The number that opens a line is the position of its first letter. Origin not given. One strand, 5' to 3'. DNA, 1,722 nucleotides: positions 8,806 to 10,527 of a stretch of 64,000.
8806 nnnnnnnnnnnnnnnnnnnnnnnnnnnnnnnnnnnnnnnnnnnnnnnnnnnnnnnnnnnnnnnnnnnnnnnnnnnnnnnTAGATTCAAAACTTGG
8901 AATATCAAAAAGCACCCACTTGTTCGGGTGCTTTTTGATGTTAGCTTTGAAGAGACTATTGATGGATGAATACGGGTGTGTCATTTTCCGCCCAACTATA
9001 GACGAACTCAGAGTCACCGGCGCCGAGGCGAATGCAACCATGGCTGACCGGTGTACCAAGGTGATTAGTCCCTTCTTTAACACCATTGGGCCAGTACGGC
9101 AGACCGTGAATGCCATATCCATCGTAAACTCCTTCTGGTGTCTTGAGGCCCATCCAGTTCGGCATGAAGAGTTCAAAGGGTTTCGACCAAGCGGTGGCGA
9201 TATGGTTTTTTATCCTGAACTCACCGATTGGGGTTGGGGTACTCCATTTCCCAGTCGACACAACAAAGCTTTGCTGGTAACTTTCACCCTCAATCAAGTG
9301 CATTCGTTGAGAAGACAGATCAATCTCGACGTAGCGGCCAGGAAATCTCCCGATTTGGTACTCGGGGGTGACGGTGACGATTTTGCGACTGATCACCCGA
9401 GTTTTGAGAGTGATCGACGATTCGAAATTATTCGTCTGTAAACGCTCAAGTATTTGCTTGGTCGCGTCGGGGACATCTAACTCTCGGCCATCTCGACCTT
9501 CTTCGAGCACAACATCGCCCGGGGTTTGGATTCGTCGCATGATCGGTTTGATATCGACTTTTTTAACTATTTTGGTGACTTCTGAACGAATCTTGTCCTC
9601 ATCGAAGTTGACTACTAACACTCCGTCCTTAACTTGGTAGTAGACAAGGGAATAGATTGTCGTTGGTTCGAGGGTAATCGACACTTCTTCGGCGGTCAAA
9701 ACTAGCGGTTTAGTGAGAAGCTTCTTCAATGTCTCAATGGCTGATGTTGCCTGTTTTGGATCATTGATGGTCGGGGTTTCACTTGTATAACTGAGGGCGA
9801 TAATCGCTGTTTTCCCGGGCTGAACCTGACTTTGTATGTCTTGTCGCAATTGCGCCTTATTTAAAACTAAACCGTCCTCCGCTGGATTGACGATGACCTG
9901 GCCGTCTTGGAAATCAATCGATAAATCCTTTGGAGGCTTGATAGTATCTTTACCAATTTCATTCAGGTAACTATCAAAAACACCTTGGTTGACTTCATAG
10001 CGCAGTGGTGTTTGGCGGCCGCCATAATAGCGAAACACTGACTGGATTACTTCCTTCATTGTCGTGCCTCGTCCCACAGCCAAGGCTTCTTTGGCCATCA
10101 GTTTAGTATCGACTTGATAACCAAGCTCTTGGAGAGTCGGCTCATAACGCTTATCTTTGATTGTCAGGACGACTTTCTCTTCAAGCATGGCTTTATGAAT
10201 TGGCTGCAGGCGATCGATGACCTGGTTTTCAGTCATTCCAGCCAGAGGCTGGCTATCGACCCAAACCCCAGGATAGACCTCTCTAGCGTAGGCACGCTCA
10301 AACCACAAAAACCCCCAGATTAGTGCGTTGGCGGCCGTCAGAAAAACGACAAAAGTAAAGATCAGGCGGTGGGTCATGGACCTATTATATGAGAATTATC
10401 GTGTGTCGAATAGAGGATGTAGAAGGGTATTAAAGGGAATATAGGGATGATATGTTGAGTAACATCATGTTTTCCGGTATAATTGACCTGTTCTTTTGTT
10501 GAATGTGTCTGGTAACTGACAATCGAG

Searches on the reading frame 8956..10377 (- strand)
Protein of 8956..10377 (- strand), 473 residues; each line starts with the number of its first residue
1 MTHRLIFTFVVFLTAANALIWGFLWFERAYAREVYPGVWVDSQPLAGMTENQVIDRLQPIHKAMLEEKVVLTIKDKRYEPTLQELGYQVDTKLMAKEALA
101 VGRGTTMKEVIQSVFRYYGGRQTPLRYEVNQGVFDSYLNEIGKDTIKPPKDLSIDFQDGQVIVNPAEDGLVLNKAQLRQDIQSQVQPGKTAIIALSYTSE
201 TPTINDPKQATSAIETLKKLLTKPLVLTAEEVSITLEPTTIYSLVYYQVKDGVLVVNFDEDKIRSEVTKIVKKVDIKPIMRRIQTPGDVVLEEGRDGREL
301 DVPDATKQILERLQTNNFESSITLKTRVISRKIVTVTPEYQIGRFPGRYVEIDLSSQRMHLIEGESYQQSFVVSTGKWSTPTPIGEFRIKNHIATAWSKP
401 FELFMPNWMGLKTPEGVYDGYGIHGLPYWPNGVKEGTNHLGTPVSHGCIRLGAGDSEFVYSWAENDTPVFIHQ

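Call 9: search_protein_families(library=pfam, proteins=[window:8956-10377:-], max_evalue=0.001)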
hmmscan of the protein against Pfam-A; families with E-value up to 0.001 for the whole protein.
window:8956-10377:- (473 aa): 2 families
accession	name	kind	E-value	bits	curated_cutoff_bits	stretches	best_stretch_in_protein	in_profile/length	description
PF12229.13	PG_binding_4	-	8.5e-25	87.6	22.1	2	78-188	1-111/117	Putative peptidoglycan binding domain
PF03734.19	YkuD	-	3.2e-20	73.6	23.4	1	348-471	2-146/146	L,D-transpeptidase catalytic domain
